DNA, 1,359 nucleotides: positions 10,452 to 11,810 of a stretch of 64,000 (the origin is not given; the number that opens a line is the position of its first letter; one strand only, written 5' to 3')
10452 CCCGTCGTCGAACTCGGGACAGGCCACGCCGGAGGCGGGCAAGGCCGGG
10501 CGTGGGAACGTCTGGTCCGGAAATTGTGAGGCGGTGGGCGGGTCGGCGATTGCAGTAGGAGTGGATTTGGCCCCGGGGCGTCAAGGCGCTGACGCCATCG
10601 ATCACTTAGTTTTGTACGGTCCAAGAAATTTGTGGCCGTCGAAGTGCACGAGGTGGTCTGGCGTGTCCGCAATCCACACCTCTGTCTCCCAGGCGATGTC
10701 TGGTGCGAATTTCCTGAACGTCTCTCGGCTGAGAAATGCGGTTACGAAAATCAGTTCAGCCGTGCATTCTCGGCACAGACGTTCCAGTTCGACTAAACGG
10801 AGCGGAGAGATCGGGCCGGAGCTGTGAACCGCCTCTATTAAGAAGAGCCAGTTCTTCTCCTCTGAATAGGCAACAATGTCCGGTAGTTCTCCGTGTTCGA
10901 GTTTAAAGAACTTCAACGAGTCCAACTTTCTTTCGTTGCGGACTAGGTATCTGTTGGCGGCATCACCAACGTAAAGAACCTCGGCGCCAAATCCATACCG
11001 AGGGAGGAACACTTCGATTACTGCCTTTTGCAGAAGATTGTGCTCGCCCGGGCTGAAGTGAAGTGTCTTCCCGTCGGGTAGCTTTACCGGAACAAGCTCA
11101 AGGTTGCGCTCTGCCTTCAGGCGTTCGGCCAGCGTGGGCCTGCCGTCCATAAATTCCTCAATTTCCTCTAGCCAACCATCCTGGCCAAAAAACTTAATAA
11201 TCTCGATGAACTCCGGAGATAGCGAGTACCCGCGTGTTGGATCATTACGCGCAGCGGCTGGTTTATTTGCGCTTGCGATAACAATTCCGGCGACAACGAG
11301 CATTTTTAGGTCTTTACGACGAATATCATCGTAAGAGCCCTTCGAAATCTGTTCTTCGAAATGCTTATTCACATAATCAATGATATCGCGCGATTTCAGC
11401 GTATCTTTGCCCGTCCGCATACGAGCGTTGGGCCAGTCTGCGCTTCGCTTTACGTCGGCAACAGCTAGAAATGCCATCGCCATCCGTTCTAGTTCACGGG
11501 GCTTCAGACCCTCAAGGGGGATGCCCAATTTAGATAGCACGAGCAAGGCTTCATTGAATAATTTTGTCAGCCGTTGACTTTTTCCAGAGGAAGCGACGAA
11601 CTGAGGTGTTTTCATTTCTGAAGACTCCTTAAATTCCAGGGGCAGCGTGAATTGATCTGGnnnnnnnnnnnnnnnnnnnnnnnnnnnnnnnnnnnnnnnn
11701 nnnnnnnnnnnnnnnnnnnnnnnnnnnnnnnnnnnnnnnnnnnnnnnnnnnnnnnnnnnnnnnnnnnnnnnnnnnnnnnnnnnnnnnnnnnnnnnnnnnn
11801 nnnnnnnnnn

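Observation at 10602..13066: Low-GC R-M island: Vsr plus an m5C methyltransferase fused in-frame to a ~350-aa endonuclease-like domain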

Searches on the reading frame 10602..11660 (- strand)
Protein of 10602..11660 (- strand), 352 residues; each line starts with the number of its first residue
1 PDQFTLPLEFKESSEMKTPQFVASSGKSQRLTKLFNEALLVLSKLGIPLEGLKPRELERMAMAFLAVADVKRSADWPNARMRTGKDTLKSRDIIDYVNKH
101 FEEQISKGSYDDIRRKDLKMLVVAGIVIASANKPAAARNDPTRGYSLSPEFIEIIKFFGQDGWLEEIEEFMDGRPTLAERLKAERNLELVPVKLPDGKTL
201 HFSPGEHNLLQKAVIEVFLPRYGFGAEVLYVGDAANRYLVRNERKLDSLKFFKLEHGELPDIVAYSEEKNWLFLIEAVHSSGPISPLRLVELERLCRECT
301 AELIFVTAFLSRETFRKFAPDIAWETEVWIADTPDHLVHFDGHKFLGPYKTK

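Call 16: search_dna_similar(query=window:10602-11660:-, collection=plasmids, mode=protein, max_rows=40, rows=spread)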
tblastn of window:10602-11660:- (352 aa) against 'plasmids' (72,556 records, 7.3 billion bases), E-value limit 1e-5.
Records with a match: 169; places in all: 172; records where one place covers at least 80% of the query: 59.
Best place of each record, by identity: <60% 169.
By first word of the organism name: Xanthomonas 27; Burkholderia 25; Clostridium 24; Acinetobacter 11; Pseudomonas 11; Vibrio 8; Aeromonas 7; Rhizobium 5; Rhodopseudomonas 4; Lactococcus 3; and 31 more.
By predicted mobility (MOB-suite, as given by PLSDB): conjugative 78; mobilizable 51; non-mobilizable 40.
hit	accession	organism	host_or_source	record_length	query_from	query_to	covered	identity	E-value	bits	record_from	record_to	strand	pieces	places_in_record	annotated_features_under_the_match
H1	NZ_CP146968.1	Photobacterium damselae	Penaeus japonicus,shrimp farm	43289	33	352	91%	41.0%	3e-65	230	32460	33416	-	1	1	BsuBI/PstI family type II restriction endonuclease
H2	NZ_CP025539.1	Vibrio harveyi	-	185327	33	352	91%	40.4%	9e-64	226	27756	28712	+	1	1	BsuBI/PstI family type II restriction endonuclease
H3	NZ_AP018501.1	Lactococcus cremoris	-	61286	31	350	91%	38.1%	4e-66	233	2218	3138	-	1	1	BsuBI/PstI family type II restriction endonuclease | Eco57I restriction-modification methylase domain-containing protein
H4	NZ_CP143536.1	Clostridium perfringens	Homo sapiens,fecal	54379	54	348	84%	38.6%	5e-63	224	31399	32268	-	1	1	BsuBI/PstI family type II restriction endonuclease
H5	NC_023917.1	Clostridium perfringens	-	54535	54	348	84%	38.6%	5e-63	224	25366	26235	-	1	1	BsuBI/PstI family type II restriction endonuclease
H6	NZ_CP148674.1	Clostridium perfringens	Mammal,single cell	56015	54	348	84%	38.6%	5e-63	224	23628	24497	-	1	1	BsuBI/PstI family type II restriction endonuclease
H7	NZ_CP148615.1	Clostridium perfringens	Homo sapiens,single cell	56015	54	348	84%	38.6%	5e-63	224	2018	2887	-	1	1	BsuBI/PstI family type II restriction endonuclease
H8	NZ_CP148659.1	Clostridium perfringens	Homo sapiens,single cell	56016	54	348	84%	38.6%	5e-63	224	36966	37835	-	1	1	BsuBI/PstI family type II restriction endonuclease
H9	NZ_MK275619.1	Clostridium perfringens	neonatal piglet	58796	54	348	84%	38.6%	5e-63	224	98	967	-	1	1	BsuBI/PstI family type II restriction endonuclease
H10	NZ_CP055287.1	Acinetobacter sp. NEB 394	pure culture,soil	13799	32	349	90%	34.6%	4e-56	204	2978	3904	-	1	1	BsuBI/PstI family type II restriction endonuclease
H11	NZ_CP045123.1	Acinetobacter indicus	cow,cow feces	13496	32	349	90%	34.3%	1e-55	202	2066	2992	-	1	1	BsuBI/PstI family type II restriction endonuclease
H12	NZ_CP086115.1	Skermanella rosea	single cell,hydrocarbon-contaminated ...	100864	41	349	88%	35.0%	1e-55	202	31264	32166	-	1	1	BsuBI/PstI family type II restriction endonuclease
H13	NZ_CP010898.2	Pandoraea vervacti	bacteria,uncultivated field soil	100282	41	352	89%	33.0%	2e-50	187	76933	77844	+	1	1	BsuBI/PstI family type II restriction endonuclease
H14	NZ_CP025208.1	Latilactobacillus sakei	kimchi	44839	60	349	82%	32.6%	2e-42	164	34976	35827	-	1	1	BsuBI/PstI family type II restriction endonuclease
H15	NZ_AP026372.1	Aeromonas caviae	-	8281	93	352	74%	35.4%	8e-51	188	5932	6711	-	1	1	BsuBI/PstI family type II restriction endonuclease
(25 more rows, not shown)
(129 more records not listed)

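Call 17: get_annotated_region(hit=H1, flank=3500)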
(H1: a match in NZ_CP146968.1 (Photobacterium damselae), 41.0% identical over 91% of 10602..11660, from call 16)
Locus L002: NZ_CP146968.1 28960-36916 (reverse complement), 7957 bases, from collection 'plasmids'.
description: Photobacterium damselae subsp. damselae strain WMD-P1 plasmid pWMD-P1-1, complete sequence
organism: Photobacterium damselae (NCBI taxid 85581)
taxonomy: Bacteria; Pseudomonadota; Gammaproteobacteria; Vibrionales; Vibrionaceae; Photobacterium; Photobacterium damselae
host: -; source: Penaeus japonicus,shrimp farm; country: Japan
typing (MOB-suite, as given by PLSDB): non-mobilizable
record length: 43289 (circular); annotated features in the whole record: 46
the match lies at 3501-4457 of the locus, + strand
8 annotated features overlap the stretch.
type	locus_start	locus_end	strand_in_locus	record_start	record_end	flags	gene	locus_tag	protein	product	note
CDS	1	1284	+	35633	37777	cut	-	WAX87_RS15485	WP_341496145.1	AAA family ATPase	-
CDS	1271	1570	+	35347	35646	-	-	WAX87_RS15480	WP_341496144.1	hypothetical protein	-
CDS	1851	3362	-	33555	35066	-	-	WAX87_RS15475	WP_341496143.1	Eco57I restriction-modification methylase domain-containing protein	GO:0006304 - DNA modification [Evidence IEA]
CDS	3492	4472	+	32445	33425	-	-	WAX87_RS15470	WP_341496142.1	BsuBI/PstI family type II restriction endonuclease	GO:0009307 - DNA restriction-modification system [Evidence IEA]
CDS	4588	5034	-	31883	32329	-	-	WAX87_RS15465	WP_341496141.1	hypothetical protein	-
CDS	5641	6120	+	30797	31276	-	-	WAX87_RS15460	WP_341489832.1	hypothetical protein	-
CDS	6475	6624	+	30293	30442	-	-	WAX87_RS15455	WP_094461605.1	Hok/Gef family protein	-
CDS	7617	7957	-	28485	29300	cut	-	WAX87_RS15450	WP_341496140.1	hypothetical protein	-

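Call 18: get_annotated_region(hit=H10, flank=3500)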
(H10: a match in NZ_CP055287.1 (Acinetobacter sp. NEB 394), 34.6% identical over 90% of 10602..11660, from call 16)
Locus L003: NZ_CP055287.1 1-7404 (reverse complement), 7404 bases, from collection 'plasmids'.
description: Acinetobacter sp. NEB 394 plasmid pBspH5, complete sequence
organism: Acinetobacter sp. NEB 394 (NCBI taxid 2743575)
taxonomy: Bacteria; Pseudomonadota; Gammaproteobacteria; Moraxellales; Moraxellaceae; Acinetobacter; Acinetobacter sp. NEB 394
host: -; source: pure culture,soil; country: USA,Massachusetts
typing (MOB-suite, as given by PLSDB): mobilizable; replicon rep_cluster_1283; relaxase MOBP
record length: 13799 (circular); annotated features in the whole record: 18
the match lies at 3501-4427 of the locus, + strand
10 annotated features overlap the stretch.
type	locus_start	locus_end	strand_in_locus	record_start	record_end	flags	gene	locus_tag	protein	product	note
CDS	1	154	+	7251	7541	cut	-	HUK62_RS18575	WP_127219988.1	type II toxin-antitoxin system YafQ family toxin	-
CDS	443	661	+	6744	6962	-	-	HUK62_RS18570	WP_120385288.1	hypothetical protein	-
CDS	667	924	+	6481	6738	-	-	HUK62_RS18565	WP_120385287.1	hypothetical protein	-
CDS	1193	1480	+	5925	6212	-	-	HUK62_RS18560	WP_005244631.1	BrnT family toxin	-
CDS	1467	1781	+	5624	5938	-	-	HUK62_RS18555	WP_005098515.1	BrnA antitoxin family protein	-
CDS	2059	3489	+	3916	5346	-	-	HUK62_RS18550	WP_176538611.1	N-6 DNA methylase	GO:0006306 - DNA methylation [Evidence IEA]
CDS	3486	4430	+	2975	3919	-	-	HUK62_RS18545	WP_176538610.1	BsuBI/PstI family type II restriction endonuclease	GO:0009307 - DNA restriction-modification system [Evidence IEA]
CDS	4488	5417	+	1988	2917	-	-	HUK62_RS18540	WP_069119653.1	S-4TM family putative pore-forming effector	-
CDS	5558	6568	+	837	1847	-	-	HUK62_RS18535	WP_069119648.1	hypothetical protein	-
CDS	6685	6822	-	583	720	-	-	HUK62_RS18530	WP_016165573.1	hypothetical protein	-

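Call 19: get_annotated_region(hit=H4, flank=3500)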
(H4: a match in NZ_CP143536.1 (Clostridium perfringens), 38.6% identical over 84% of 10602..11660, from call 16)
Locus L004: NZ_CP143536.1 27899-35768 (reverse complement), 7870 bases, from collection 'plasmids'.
description: Clostridium perfringens strain CQ92 plasmid pCQ92_2, complete sequence
organism: Clostridium perfringens (NCBI taxid 1502)
taxonomy: Bacteria; Bacillota; Clostridia; Eubacteriales; Clostridiaceae; Clostridium; Clostridium perfringens
host: -; source: Homo sapiens,fecal; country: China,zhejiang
typing (MOB-suite, as given by PLSDB): mobilizable; replicon rep_cluster_1713; relaxase MOBP
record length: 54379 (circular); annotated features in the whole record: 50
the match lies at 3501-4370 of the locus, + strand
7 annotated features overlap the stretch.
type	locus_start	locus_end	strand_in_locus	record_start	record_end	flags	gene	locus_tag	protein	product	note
CDS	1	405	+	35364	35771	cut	-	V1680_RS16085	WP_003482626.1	hypothetical protein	-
CDS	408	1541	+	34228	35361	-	mobP2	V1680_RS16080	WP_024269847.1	MobP2 family relaxase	-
CDS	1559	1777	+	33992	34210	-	-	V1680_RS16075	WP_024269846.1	hypothetical protein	-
CDS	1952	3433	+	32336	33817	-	-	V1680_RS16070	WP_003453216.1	Eco57I restriction-modification methylase domain-containing protein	GO:0006304 - DNA modification [Evidence IEA]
CDS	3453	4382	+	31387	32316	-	-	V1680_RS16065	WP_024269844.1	BsuBI/PstI family type II restriction endonuclease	GO:0009307 - DNA restriction-modification system [Evidence IEA]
CDS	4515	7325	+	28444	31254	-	-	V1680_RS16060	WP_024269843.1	ImmA/IrrE family metallo-endopeptidase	-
CDS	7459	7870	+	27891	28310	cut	-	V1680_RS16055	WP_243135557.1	hypothetical protein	-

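Call 20: get_annotated_region(hit=H15, flank=3500)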
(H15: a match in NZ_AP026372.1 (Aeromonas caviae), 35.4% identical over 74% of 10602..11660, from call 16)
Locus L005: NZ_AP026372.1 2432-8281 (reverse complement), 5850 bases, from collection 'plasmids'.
description: Aeromonas caviae strain KAM471 plasmid pKAM471_2, complete sequence
organism: Aeromonas caviae (NCBI taxid 648)
taxonomy: Bacteria; Pseudomonadota; Gammaproteobacteria; Aeromonadales; Aeromonadaceae; Aeromonas; Aeromonas caviae
host: -; source: -; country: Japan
typing (MOB-suite, as given by PLSDB): non-mobilizable; replicon rep_cluster_1069
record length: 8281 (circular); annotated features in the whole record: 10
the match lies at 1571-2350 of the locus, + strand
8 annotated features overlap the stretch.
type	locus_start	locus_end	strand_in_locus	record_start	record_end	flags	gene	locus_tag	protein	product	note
CDS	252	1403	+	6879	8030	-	-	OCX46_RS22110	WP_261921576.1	Eco57I restriction-modification methylase domain-containing protein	GO:0006304 - DNA modification [Evidence IEA]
CDS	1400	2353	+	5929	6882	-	-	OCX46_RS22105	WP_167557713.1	BsuBI/PstI family type II restriction endonuclease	GO:0009307 - DNA restriction-modification system [Evidence IEA]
CDS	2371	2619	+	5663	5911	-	-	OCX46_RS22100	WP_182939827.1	hypothetical protein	-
CDS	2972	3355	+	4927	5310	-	-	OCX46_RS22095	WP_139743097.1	hypothetical protein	-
CDS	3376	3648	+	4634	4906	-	-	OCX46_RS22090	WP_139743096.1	hypothetical protein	-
CDS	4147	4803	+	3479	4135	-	-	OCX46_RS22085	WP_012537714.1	quinolone resistance pentapeptide repeat protein QnrS2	-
predicted_resistance_gene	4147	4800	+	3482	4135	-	qnrS2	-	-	quinolone resistance pentapeptide repeat protein QnrS2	predicted by amrfinderplus; class QUINOLONE; identity 100.0%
CDS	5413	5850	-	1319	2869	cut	mobQ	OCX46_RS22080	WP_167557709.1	MobQ family relaxase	-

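Call 59: search_protein_representatives(protein=window:10602-11660:-)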
Query: 352 residues. Proteins with E-value up to 0.001 (for the whole library): 2065; up to 1e-10: 1119; up to 1e-30: 238. The best 150 are listed.
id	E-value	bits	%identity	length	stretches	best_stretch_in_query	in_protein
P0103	7.0e-132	456.0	60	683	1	11-350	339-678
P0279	2.8e-114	398.1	53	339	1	26-352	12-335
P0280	7.2e-106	370.4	53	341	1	27-351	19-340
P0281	3.1e-104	365.0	50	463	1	14-351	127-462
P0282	2.8e-97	342.2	50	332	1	21-349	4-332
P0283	6.7e-94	331.1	48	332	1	31-350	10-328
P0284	1.3e-93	330.2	47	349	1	19-350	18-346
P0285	2.3e-91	322.7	46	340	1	25-351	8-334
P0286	4.3e-91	321.8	49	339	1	22-349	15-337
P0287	2.3e-90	319.5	50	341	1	40-350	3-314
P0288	4.7e-90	318.4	48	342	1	21-351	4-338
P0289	2.1e-89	316.3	48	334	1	27-350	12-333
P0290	2.2e-88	313.0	46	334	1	27-349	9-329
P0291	3.1e-88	312.5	48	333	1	24-347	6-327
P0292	2.5e-86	306.2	46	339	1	17-349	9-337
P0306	1.7e-68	247.5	41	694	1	36-351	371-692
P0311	1.7e-66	240.9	39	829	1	35-348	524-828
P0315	3.9e-64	233.2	40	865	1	36-349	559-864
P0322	6.7e-62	225.9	38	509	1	33-350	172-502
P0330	1.0e-58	215.4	37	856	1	35-348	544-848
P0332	2.9e-58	213.9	34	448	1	35-350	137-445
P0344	6.4e-55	202.9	33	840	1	33-350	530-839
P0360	6.1e-52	193.1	39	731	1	120-350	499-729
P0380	5.1e-47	176.9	34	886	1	43-346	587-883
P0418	1.9e-40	155.3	43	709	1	176-350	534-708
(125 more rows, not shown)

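Call 61: search_protein_families(library=pfam, proteins=[P0311, P0315, P0330, P0380, P0306, P0418, P0360, P0281, P0322, P0332], max_evalue=0.0001)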
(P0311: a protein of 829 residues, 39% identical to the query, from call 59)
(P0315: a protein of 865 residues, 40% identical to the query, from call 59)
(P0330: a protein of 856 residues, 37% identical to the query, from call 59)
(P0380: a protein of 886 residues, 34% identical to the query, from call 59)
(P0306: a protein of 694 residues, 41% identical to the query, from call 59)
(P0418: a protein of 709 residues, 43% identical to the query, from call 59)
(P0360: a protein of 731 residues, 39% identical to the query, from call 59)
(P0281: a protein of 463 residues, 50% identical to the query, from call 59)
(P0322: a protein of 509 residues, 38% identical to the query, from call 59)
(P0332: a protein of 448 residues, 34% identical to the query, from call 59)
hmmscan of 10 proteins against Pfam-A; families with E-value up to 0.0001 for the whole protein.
P0311 (829 aa): 4 families
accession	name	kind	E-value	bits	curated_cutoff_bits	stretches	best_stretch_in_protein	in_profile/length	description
PF06616.17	BsuBI_PstI_RE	-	2.9e-59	199.3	27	1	671-822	1-153/154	BsuBI/PstI restriction endonuclease domain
PF17728.7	BsuBI_PstI_RE_N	-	1.2e-46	158.5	27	1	525-658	5-138/140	BsuBI/PstI restriction endonuclease HTH domain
PF07669.17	Eco57I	-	1.6e-17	64.6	25.3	1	129-237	55-167/171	Eco57I restriction-modification methylase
PF02384.22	N6_Mtase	-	8.7e-11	42.1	20.4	1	29-208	18-185/311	N-6 DNA Methylase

P0315 (865 aa): 4 families
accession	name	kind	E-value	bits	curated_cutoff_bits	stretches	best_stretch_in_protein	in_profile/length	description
PF06616.17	BsuBI_PstI_RE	-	7.8e-60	201.2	27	1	707-857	3-153/154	BsuBI/PstI restriction endonuclease domain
PF17728.7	BsuBI_PstI_RE_N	-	7.3e-44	149.4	27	1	556-694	2-140/140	BsuBI/PstI restriction endonuclease HTH domain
PF07669.17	Eco57I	-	2.7e-14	54.1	25.3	1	148-254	56-165/171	Eco57I restriction-modification methylase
PF02384.22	N6_Mtase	-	7.7e-12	45.6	20.4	1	38-247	14-206/311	N-6 DNA Methylase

P0330 (856 aa): 4 families
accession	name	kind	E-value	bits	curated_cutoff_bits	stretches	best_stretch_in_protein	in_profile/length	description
PF06616.17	BsuBI_PstI_RE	-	1.3e-58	197.2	27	1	693-842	3-153/154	BsuBI/PstI restriction endonuclease domain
PF17728.7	BsuBI_PstI_RE_N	-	1.6e-48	164.6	27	1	541-678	1-138/140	BsuBI/PstI restriction endonuclease HTH domain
PF07669.17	Eco57I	-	1.7e-18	67.7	25.3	1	111-248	32-171/171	Eco57I restriction-modification methylase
PF02384.22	N6_Mtase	-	2.9e-11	43.7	20.4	1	32-214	20-185/311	N-6 DNA Methylase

P0380 (886 aa): 4 families
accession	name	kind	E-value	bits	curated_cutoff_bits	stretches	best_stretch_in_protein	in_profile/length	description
PF06616.17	BsuBI_PstI_RE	-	1.4e-51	174.4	27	1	727-879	1-153/154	BsuBI/PstI restriction endonuclease domain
PF17728.7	BsuBI_PstI_RE_N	-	2e-35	122.1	27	1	581-713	6-137/140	BsuBI/PstI restriction endonuclease HTH domain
PF07669.17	Eco57I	-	2.3e-13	51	25.3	1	201-290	72-167/171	Eco57I restriction-modification methylase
PF02384.22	N6_Mtase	-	9.9e-06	25.5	20.4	1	80-214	23-136/311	N-6 DNA Methylase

P0306 (694 aa): 3 families
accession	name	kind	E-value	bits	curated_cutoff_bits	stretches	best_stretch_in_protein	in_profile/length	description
PF00145.23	DNA_methylase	-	3.5e-52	178.3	22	1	52-340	3-322/324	C-5 cytosine-specific DNA methylase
PF06616.17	BsuBI_PstI_RE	-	5.8e-52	175.6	27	1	529-683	1-153/154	BsuBI/PstI restriction endonuclease domain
PF17728.7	BsuBI_PstI_RE_N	-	1.1e-19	71.1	27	1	369-513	3-135/140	BsuBI/PstI restriction endonuclease HTH domain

P0418 (709 aa): 2 families
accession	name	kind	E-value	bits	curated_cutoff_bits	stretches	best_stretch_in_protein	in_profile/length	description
PF06616.17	BsuBI_PstI_RE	-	2.4e-56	189.9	27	1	548-701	1-154/154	BsuBI/PstI restriction endonuclease domain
PF07669.17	Eco57I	-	1.8e-09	38.4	25.3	1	131-235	62-166/171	Eco57I restriction-modification methylase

P0360 (731 aa): 3 families
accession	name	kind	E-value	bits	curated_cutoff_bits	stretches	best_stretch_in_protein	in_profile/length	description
PF06616.17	BsuBI_PstI_RE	-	4.4e-58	195.5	27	1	569-722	1-154/154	BsuBI/PstI restriction endonuclease domain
PF17728.7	BsuBI_PstI_RE_N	-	9.6e-16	58.3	27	1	497-557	79-139/140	BsuBI/PstI restriction endonuclease HTH domain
PF07669.17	Eco57I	-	4e-10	40.5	25.3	1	158-250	71-169/171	Eco57I restriction-modification methylase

P0281 (463 aa): 3 families
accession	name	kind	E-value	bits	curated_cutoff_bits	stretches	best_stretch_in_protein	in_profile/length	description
PF06616.17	BsuBI_PstI_RE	-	9.9e-59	197.6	27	1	301-454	1-154/154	BsuBI/PstI restriction endonuclease domain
PF17728.7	BsuBI_PstI_RE_N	-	1.3e-24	87.1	27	1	146-290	2-140/140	BsuBI/PstI restriction endonuclease HTH domain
PF00145.23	DNA_methylase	-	2.3e-13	50.7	22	1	8-59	272-323/324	C-5 cytosine-specific DNA methylase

P0322 (509 aa): 3 families
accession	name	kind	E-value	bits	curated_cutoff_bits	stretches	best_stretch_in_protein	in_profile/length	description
PF06616.17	BsuBI_PstI_RE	-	8.6e-51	171.8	27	1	342-494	3-153/154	BsuBI/PstI restriction endonuclease domain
PF17728.7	BsuBI_PstI_RE_N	-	5.4e-20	72.1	27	1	172-324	2-135/140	BsuBI/PstI restriction endonuclease HTH domain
PF00145.23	DNA_methylase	-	5.6e-12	46.2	22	1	84-143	264-323/324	C-5 cytosine-specific DNA methylase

P0332 (448 aa): 2 families
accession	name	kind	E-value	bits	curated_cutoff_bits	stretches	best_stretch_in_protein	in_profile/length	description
PF06616.17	BsuBI_PstI_RE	-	2.5e-59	199.5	27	1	284-438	1-154/154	BsuBI/PstI restriction endonuclease domain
PF17728.7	BsuBI_PstI_RE_N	-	2.1e-51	173.9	27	1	135-272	2-139/140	BsuBI/PstI restriction endonuclease HTH domain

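Call 83: find_encoding_contigs(protein=P0311, flank=1500, max_places=1)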
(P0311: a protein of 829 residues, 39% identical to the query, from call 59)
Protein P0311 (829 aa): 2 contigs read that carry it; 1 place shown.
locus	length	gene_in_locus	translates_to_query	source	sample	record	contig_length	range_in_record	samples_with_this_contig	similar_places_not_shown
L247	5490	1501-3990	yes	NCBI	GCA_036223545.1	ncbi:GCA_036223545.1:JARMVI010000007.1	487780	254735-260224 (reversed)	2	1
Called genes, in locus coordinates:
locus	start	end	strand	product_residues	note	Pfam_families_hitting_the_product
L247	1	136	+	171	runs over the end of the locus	PF02075:RuvC (faint)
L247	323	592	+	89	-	-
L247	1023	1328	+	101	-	-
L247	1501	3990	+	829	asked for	PF02384:N6_Mtase, PF07669:Eco57I, PF17728:BsuBI_PstI_RE_N, PF06616:BsuBI_PstI_RE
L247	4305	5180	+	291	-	PF02899:Phage_int_SAM_1 (weak), PF13495:Phage_int_SAM_4, PF00589:Phage_integrase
